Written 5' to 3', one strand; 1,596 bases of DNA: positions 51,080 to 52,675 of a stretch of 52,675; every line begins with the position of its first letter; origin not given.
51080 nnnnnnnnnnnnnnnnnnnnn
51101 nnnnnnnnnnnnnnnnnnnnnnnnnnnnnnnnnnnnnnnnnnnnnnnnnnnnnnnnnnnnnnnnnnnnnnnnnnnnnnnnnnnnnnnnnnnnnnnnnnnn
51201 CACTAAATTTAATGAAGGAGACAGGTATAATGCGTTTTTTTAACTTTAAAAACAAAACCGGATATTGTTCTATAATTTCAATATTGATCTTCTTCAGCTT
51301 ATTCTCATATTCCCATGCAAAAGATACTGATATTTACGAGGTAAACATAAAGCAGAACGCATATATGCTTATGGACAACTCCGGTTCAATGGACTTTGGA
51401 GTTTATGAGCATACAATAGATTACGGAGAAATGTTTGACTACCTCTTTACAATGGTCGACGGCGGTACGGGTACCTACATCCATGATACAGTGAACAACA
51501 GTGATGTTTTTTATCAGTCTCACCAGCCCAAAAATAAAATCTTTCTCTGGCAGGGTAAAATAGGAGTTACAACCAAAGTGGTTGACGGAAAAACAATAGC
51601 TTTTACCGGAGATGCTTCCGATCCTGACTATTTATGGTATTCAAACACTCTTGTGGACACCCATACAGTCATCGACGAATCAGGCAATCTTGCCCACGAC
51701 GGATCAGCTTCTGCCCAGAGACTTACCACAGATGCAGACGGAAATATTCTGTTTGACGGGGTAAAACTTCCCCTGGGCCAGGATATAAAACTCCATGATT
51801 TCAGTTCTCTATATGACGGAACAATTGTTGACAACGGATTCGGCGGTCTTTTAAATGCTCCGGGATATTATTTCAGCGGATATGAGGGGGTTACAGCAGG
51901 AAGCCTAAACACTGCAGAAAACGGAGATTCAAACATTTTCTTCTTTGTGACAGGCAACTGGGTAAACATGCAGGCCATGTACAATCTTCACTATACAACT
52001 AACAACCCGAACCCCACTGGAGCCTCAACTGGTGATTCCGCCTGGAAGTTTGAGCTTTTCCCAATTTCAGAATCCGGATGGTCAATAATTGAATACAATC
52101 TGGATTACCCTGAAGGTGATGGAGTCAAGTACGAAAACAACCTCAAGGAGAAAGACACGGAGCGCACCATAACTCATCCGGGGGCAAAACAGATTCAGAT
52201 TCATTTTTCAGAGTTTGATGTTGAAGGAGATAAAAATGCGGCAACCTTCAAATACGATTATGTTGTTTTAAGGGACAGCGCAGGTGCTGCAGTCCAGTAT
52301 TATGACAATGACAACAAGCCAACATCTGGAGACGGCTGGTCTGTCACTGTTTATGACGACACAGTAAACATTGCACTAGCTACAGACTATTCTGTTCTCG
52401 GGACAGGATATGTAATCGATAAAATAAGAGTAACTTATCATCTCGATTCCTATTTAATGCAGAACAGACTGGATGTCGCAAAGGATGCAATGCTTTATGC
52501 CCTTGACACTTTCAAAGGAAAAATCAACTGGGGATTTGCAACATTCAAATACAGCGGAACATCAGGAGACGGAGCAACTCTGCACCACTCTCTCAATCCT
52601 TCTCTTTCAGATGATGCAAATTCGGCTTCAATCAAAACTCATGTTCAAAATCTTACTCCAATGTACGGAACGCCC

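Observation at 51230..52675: Second PilY1-like ORF, missing from the ORF track, has a CUB-like module inserted into its VWA domain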

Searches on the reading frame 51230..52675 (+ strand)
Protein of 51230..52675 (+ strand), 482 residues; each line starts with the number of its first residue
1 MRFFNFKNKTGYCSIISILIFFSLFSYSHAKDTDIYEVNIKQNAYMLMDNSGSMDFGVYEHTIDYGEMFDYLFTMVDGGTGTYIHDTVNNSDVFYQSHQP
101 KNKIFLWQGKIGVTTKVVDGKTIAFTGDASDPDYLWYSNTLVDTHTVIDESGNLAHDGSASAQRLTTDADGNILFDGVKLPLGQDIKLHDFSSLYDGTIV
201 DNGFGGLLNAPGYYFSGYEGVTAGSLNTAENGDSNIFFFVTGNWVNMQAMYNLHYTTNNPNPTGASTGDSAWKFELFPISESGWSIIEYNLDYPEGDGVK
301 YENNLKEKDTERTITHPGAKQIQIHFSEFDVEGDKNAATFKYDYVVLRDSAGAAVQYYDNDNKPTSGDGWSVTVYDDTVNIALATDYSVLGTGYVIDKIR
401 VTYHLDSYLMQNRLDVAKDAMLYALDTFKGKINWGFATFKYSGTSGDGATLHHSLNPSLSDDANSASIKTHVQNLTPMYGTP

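Call 5: search_protein_families(library=pfam, proteins=[window:51230-52675:+], max_evalue=0.1)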
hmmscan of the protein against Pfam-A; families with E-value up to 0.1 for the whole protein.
window:51230-52675:+ (482 aa): 1 family
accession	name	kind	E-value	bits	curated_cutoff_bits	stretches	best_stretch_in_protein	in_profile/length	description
PF00431.26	CUB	-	0.0024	18.6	21.4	1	308-395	25-107/110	CUB domain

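Call 6: find_homologous_proteins(query=window:51230-52675:+, max_evalue=0.001)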
Query window:51230-52675:+ (482 aa): 10 proteins with E <= 0.001 among 8000 candidates.
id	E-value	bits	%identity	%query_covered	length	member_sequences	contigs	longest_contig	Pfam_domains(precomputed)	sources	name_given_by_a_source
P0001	4.1e-186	638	62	97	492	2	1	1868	-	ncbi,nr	ncbi:MAG: hypothetical protein KAR45_16270, partial [Desulfobacteraceae bacterium]|nr:hypothetical p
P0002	1.6e-183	629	61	95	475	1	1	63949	PF00431.27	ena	-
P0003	7.2e-172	591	57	99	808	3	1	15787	-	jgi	-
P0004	1.0e-168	581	57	100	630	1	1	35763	-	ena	-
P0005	2.5e-123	431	60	67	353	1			-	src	-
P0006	5.0e-119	417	62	69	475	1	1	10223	-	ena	-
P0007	4.6e-117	410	56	66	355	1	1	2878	-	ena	-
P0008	8.4e-115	403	66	57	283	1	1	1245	-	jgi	jgi:type IV pilus assembly protein PilY1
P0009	1.8e-113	398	61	60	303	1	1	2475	-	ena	-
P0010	2.8e-99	352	59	59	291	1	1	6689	-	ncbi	-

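Call 7: search_solved_structures(query=window:51230-52675:+, max_evalue=10, show_alignments=3)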
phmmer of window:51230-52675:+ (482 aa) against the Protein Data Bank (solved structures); distinct sequences matched with E-value up to 10: 0.

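Call 9: find_encoding_contigs(protein=P0003, flank=10000, max_places=4)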
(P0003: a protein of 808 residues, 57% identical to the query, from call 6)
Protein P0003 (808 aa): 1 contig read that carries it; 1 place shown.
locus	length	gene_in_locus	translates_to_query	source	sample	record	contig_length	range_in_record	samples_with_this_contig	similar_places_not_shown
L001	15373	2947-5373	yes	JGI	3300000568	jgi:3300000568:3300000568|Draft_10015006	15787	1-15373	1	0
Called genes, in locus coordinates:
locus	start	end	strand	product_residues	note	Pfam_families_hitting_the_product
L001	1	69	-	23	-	?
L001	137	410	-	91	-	-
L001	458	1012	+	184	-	PF07963:N_methyl (weak), PF12019:GspH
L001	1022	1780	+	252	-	PF07963:N_methyl (weak), PF16074:PilW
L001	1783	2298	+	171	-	PF07963:N_methyl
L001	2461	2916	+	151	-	-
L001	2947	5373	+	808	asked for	-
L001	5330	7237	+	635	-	-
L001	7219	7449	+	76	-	-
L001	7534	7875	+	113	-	-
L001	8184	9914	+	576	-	PF14306:PUA_2, PF01747:ATP-sulfurylase, PF01583:APS_kinase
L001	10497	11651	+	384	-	PF00438:S-AdoMet_synt_N, PF02772:S-AdoMet_synt_M, PF02773:S-AdoMet_synt_C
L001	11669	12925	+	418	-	PF05221:AdoHcyase, PF02826:2-Hacid_dh_C (weak), PF00670:AdoHcyase_NAD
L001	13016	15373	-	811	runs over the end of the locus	PF01326:PPDK_N, PF00391:PEP-utilizers, PF02896:PEP-utilizers_C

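Call 10: find_encoding_contigs(protein=P0004, flank=10000, max_places=4)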
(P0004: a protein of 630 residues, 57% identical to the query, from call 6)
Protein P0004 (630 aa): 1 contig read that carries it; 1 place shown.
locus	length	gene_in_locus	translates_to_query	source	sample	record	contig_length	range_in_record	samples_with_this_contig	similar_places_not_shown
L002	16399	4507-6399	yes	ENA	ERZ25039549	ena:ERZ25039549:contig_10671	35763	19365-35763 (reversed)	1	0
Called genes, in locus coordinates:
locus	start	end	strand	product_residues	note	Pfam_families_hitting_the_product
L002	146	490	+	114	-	PF12679:ABC2_membrane_2, PF12698:ABC2_membrane_3 (weak), PF13346:ABC2_membrane_5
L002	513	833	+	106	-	-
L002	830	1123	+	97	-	-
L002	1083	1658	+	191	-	-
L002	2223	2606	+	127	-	-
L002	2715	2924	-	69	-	-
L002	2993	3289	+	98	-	-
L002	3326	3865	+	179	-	PF07963:N_methyl (weak)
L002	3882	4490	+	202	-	-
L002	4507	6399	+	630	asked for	-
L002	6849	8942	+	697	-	-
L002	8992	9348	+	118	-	-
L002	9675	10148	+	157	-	PF07963:N_methyl (weak), PF12019:GspH (weak)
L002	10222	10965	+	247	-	PF27121:PpdB (weak)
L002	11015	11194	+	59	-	PF07963:N_methyl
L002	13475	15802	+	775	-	PF05567:T4P_PilY1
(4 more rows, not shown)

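Call 16: find_homologous_proteins(query=A1, max_evalue=0.001)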
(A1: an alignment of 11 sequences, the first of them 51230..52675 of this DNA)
Query A1 (11 sequences) (482 aa, profile of the alignment): 31 proteins with E <= 0.001 among 8000 candidates.
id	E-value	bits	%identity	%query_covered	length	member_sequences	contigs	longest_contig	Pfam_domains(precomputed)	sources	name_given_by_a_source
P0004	0.0e+0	1015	57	100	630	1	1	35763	-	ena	-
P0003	6.6e-296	1001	57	99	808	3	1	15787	-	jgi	-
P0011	2.9e-264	896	60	96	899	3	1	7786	-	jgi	jgi:type IV pilus assembly protein PilY1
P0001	1.8e-254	864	62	97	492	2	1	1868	-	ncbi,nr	ncbi:MAG: hypothetical protein KAR45_16270, partial [Desulfobacteraceae bacterium]|nr:hypothetical p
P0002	1.8e-245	834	61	95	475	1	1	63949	PF00431.27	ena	-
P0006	4.3e-214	730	62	69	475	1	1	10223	-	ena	-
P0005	2.0e-185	636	60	67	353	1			-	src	-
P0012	2.2e-178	613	45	99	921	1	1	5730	-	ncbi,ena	-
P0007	1.5e-174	600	56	66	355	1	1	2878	-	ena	-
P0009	3.3e-161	556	61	60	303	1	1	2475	-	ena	-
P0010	2.2e-149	517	59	59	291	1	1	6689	-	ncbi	-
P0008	1.3e-145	504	66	57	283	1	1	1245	-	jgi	jgi:type IV pilus assembly protein PilY1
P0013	1.2e-142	495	39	94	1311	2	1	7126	PF00431.27,PF05567.18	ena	-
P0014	8.8e-140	485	40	97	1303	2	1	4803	PF00431.27,PF05567.18,PF13519.13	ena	-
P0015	1.1e-137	478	38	96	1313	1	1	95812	PF00431.27,PF05567.18,PF13519.13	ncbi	-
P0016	5.6e-135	469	39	94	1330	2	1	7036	PF00431.27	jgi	-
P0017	7.2e-135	469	40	97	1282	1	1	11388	PF00431.27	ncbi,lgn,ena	-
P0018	1.2e-133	465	39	97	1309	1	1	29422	PF00431.27,PF05567.18,PF13519.13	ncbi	-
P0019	1.5e-130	455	40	98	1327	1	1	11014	PF00431.27,PF05567.18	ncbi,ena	-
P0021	1.0e-128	449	38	99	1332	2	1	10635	PF00431.27,PF05567.18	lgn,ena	-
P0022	1.8e-126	441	40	98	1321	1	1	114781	PF00431.27,PF05567.18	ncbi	-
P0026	4.1e-107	377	36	98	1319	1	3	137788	PF00431.27,PF05567.18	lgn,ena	-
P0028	6.0e-101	357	36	94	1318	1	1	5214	PF00431.27,PF05567.18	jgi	jgi:type IV pilus assembly protein PilY1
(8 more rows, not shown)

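Call 17: find_related_loci(query=A1, collection=genome_contigs, flank=10000)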
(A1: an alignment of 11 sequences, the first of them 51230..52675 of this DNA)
Query A1 (482 aa) in genome_contigs; peptide patterns used: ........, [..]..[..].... (x = any residue, [..] = any of these).
106 stretches matched a pattern; 41 encode a relative of the query (tblastn E <= 1e-3); 41 distinct loci.
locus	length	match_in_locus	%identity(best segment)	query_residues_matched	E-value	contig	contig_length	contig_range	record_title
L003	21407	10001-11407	65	12-482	0e+0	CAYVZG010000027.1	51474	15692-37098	MAG TPA_asm: uncultured Desulfobacula sp. isolate binchicken_co141_614 genome assembly, contig: NODE_2771_length_51474_c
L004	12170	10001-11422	64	7-482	0e+0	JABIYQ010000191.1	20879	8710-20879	MAG: Desulfobacula sp. isolate SI073_bin145 k141_2696274, whole genome shotgun sequence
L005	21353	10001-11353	65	30-482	0e+0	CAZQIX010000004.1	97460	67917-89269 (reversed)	MAG TPA_asm: uncultured Desulfobacula sp. isolate binchicken_co168_124 genome assembly, contig: NODE_259_length_97460_co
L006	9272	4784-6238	62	1-482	0e+0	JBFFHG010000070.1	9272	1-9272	MAG: Desulfosarcinaceae bacterium isolate Mix_mud16.2022.02.17 k141_1946756_length_9272_cov_6.0000, whole genome shotgun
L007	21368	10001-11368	65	29-482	0e+0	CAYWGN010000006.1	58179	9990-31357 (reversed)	MAG TPA_asm: uncultured Desulfobacula sp. isolate binchicken_co243_219 genome assembly, contig: NODE_302_length_58179_co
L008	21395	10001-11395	63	15-482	0e+0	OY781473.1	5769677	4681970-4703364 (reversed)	MAG: uncultured Desulfobacterium sp. isolate b5edb3ca-a369-423b-9e9e-493c49de4e5b genome assembly, chromosome: 1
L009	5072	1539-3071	59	15-482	0e+0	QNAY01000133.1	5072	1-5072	MAG: Thermodesulfobacteriota bacterium isolate B4_G9 B4_Guay9_scaffold_31751, whole genome shotgun sequence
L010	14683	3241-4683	61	1-482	0e+0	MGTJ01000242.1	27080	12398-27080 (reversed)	MAG: Desulfobacterales bacterium RIFOXYA12_FULL_46_15 rifixya3_full_scaffold_869, whole genome shotgun sequence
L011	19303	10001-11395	65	15-482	0e+0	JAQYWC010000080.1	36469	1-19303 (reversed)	MAG: Desulfobacterium sp. isolate Pec_A4_megahit_bin17 Pec_A4_megahit_bin17_c_000000310844, whole genome shotgun sequenc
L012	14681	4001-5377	62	29-482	0e+0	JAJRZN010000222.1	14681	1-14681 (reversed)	MAG: Deltaproteobacteria bacterium isolate Dive96_bin4.200 k141_3603138, whole genome shotgun sequence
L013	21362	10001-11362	61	30-482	0e+0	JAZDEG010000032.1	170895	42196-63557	MAG: Pseudomonadota bacterium isolate MEGAHIT-group-0.128 k141_12315894, whole genome shotgun sequence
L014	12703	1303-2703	59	18-482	6e-178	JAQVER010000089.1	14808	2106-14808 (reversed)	MAG: Desulfocapsaceae bacterium isolate STE_14 NODE_9549_length_14808_cov_4.033649_Sandtown_E, whole genome shotgun sequ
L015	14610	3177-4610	57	6-482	2e-177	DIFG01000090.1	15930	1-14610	MAG TPA_asm: Deltaproteobacteria bacterium UBA5754 UBA5754_contig_15657, whole genome shotgun sequence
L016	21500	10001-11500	52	15-482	3e-172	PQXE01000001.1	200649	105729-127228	MAG: Deltaproteobacteria bacterium isolate E20SeepSRB2 NODE_1_length_200649_cov_18.3662, whole genome shotgun sequence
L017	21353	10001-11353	59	28-482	5e-171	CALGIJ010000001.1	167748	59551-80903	MAG TPA_asm: uncultured Desulfobacterales bacterium isolate SRR3330205_bin.88_CONCOCT_v1.1_MAG genome assembly, contig:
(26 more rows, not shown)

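Call 18: search_protein_families(library=pfam, alignment_id=A1, max_evalue=1)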
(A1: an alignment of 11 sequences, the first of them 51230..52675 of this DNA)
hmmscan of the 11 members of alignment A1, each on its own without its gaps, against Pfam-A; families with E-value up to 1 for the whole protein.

A. member 1, window:51230-52675:+ (482 aa): 1 family
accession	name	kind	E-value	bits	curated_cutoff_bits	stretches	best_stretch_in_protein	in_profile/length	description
PF00431.26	CUB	-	0.0024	18.6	21.4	1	308-395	25-107/110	CUB domain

B. families by the number of members that match (of 11 scanned): 7 families
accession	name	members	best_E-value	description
PF13519.12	VWA_2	3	0.0024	von Willebrand factor type A domain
PF00431.26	CUB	2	1.6e-05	CUB domain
PF09226.17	Endonuc-HincII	1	0.057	Restriction endonuclease HincII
PF13360.13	PQQ_2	1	0.086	Outer membrane protein assembly factor BamB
PF12445.13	FliC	1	0.11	Flagellin protein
PF17583.7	DUF5484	1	0.12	Family of unknown function (DUF5484)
PF14715.11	FixP_N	1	0.35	N-terminal domain of cytochrome oxidase-cbb3, FixP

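Call 22: search_protein_families(library=pfam, alignment_id=A2, max_evalue=0.01)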
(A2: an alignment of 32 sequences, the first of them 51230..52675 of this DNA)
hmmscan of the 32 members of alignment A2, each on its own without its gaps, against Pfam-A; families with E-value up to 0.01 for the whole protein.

A. member 1, window:51230-52675:+ (482 aa): 1 family
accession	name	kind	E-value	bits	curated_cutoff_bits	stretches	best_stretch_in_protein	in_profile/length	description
PF00431.26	CUB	-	0.0024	18.6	21.4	1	308-395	25-107/110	CUB domain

B. families by the number of members that match (of 32 scanned): 6 families
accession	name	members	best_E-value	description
PF00431.26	CUB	14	1.1e-23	CUB domain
PF13519.12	VWA_2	11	3.1e-07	von Willebrand factor type A domain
PF05567.17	T4P_PilY1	10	4.2e-15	PilY1 beta-propeller domain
PF00092.34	VWA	8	3.5e-05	von Willebrand factor type A domain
PF13768.12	VWA_3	1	0.0003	von Willebrand factor type A domain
PF23061.1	CUB_M02D8_5_2nd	1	0.0046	M02D8_5-like, second CUB domain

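Call 23: search_protein_families(library=pfam, proteins=[P0015, P0022, P0018, P0014, P0011, P0012], max_evalue=0.01)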
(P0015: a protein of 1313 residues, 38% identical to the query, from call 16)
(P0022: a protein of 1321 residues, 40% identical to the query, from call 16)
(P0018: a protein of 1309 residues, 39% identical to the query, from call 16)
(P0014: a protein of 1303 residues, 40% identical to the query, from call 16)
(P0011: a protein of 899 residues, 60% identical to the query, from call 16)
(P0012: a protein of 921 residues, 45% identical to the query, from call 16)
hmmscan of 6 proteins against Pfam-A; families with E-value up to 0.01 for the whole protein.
P0015 (1313 aa): 4 families
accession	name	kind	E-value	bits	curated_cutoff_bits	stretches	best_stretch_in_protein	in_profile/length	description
PF00431.26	CUB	-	1.9e-22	80.1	21.4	1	271-370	10-108/110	CUB domain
PF05567.17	T4P_PilY1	-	7.8e-07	28.8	28.1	1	805-1034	39-282/411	PilY1 beta-propeller domain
PF13519.12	VWA_2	-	4.2e-06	27.8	27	1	385-488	16-106/107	von Willebrand factor type A domain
PF00092.34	VWA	-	0.00082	20.1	23.8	1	388-492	14-117/174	von Willebrand factor type A domain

P0022 (1321 aa): 4 families
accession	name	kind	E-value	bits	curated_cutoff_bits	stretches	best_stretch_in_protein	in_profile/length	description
PF00431.26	CUB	-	6.7e-12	46.1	21.4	1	276-373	12-108/110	CUB domain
PF05567.17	T4P_PilY1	-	6.8e-07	29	28.1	1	809-949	44-210/411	PilY1 beta-propeller domain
PF00092.34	VWA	-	0.00029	21.6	23.8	1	392-498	15-117/174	von Willebrand factor type A domain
PF13519.12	VWA_2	-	0.0011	19.9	27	0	391-494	18-106/107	von Willebrand factor type A domain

P0018 (1309 aa): 4 families
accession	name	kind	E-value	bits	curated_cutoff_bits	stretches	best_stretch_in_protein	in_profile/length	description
PF00431.26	CUB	-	1.4e-14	54.7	21.4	1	275-376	9-110/110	CUB domain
PF05567.17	T4P_PilY1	-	4.5e-09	36.2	28.1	1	813-1027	42-279/411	PilY1 beta-propeller domain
PF13519.12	VWA_2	-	9.1e-07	29.9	27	1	381-495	8-106/107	von Willebrand factor type A domain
PF00092.34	VWA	-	9.4e-05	23.1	23.8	1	383-499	9-117/174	von Willebrand factor type A domain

P0014 (1303 aa): 4 families
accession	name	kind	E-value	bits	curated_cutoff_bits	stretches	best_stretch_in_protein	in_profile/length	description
PF00431.26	CUB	-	1.1e-23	84.1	21.4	1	269-372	11-110/110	CUB domain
PF13519.12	VWA_2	-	3.1e-07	31.4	27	1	377-491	8-106/107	von Willebrand factor type A domain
PF05567.17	T4P_PilY1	-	2.2e-06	27.3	28.1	1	806-1021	42-279/411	PilY1 beta-propeller domain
PF00092.34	VWA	-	3.8e-05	24.4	23.8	1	388-495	14-117/174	von Willebrand factor type A domain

P0011 (899 aa): 0 families

P0012 (921 aa): 0 families

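Call 42: search_protein_families(library=pfam, proteins=[L003:9965-14464:+, L003:14490-14849:+, L008:9896-14458:+], max_evalue=0.01)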
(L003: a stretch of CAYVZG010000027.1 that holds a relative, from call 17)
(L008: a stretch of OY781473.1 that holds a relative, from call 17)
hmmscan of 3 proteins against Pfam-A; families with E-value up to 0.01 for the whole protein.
L003:9965-14464:+ (1499 aa): 1 family
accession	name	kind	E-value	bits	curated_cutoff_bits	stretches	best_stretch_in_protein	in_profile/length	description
PF00431.26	CUB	-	0.00016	22.4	21.4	1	310-395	28-108/110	CUB domain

L003:14490-14849:+ (119 aa): 0 families

L008:9896-14458:+ (1520 aa): 0 families

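Call 54: predict_structure(alignment_id=A3)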
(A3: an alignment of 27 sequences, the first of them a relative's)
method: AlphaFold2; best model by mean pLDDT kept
length: 899 residues; sequences in the alignment: 27
mean_pLDDT: 80.1   pTM: 0.68
mean pLDDT of the five models: 80.1, 79.2, 78.7, 78.0, 77.1
residues with pLDDT >= 90: 324; 70-90: 388; 50-70: 120; < 50: 67
segments of 3 or more residues with pLDDT < 50: 1-3, 26-40, 638-649, 666-669, 687-692, 727-732, 885-899
pLDDT, mean of each block of 10 residues (from residue 1): 58 79 51 29 87 85 88 70 67 60 90 88 83 80 90 91 94 95 91 92 92 90 79 90 93 86 70 86 84 87 82 89 93 83 85 93 90 92 92 81 82 77 94 88 88 89 82 92 77 93 67 90 62 82 66 58 92 88 86 87 89 93 95 66 39 77 57 80 55 71 67 73 50 66 91 92 90 93 91 91 85 86 68 66 81 83 92 85 50 35
secondary structure, 60 per line:
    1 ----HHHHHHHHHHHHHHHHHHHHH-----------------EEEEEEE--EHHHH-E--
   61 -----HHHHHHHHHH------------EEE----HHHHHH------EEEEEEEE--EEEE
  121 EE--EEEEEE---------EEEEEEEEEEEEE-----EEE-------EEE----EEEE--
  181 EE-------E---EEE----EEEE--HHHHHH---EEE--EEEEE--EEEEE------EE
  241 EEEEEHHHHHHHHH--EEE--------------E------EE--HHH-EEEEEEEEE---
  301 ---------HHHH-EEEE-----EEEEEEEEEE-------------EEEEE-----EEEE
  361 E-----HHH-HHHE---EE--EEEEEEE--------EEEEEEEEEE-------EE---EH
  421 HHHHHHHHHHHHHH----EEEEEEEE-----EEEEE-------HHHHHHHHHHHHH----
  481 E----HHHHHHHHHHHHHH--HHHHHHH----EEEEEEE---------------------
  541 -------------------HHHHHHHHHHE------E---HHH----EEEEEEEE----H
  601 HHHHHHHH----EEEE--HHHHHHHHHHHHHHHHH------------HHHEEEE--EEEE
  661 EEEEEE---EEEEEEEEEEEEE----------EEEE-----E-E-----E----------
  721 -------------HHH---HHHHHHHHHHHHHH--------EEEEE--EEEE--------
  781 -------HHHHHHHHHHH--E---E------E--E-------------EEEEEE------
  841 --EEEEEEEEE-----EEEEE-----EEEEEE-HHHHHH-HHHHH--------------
elements in order (helices of 4 or more, strands of 3 or more residues): H5-25 E43-49 H53-56 H66-75 E88-90 H95-100 E107-114 E117-122 E125-130 E140-152 E158-160 E168-170 E175-178 E194-196 E201-204 H207-212 E216-218 E221-225 E228-232 E239-245 H246-254 E257-259 E289-297 H310-313 E315-318 E324-333 E347-351 E357-361 E382-388 E397-406 H420-434 E439-446 E452-456 H464-476 H486-499 H502-508 E513-519 H560-569 E588-595 H600-608 E613-616 H619-635 E651-654 E657-666 E670-682 E693-696 H740-753 E762-766 E769-772 H788-798 E829-834 E843-851 E857-861 E867-872 H874-879 H881-885

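Call 59: fold_search(model_id=the predicted structure, library=pdb)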
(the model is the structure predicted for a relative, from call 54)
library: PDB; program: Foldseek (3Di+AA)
matches with E <= 10: 1212; with E <= 0.001: 56
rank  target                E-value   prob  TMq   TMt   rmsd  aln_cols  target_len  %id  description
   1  7ba2_A                2.2e-06  1.00  0.17  0.33  17.0       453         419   13  D319A mutant of the PilB minor pilin from Streptococcus sanguinis (released 2021-04-28)
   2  8ebs_E                6.2e-06  1.00  0.17  0.38  11.2       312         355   12  Initial DNA-lesion (Cy5) binding by XPC and TFIIH (released 2023-04-19)
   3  7ba2_B                1.3e-05  1.00  0.17  0.33  14.6       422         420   15  D319A mutant of the PilB minor pilin from Streptococcus sanguinis (released 2021-04-28)
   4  8ebu_E                1.6e-05  1.00  0.16  0.34  10.8       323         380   13  XPC release from Core7-XPA-DNA (Cy5) (released 2023-04-19)
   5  2ok5_A                2.7e-05  1.00  0.16  0.20  21.2       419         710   13  Human Complement factor B (released 2007-02-27)
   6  8eok_D                2.7e-05  0.99  0.15  0.18  22.3       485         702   11  Structure of the C3bB proconvertase in complex with lufaxin and factor Xa (released 2023-08-30)
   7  3ibs_A                3.0e-05  1.00  0.15  0.62   3.3       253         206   13  Crystal structure of conserved hypothetical protein BatB from Bacteroides thetaiotaomicron (released 2009-08-25)
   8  7b7p_A                3.7e-05  1.00  0.16  0.32  14.2       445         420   14  PilB minor pilin from Streptococcus sanguinis (released 2021-04-28)
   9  8ebt_E                4.6e-05  1.00  0.16  0.36   3.5       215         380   12  XPA repositioning Core7 of TFIIH relative to XPC-DNA lesion (Cy5) (released 2023-04-19)
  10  6fpy_B                4.6e-05  1.00  0.16  0.23  16.2       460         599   10  Inter-alpha-inhibitor heavy chain 1, wild type (released 2019-02-27)
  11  7egb_2                4.8e-05  1.00  0.17  0.41  10.5       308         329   13  TFIID-based holo PIC on SCP promoter (released 2021-05-05)
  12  3ibs_B                5.4e-05  1.00  0.16  0.63   3.3       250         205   14  Crystal structure of conserved hypothetical protein BatB from Bacteroides thetaiotaomicron (released 2009-08-25)
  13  2i6s_A                6.6e-05  1.00  0.15  0.26  11.5       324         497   14  Complement component C2a (released 2006-10-17)
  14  2i6q_A                7.8e-05  1.00  0.16  0.26  11.4       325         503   14  Complement component C2a (released 2006-10-17)
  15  7nvr_6                8.2e-05  1.00  0.17  0.39  10.5       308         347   13  Human Mediator with RNA Polymerase II Pre-initiation complex (released 2021-05-05)
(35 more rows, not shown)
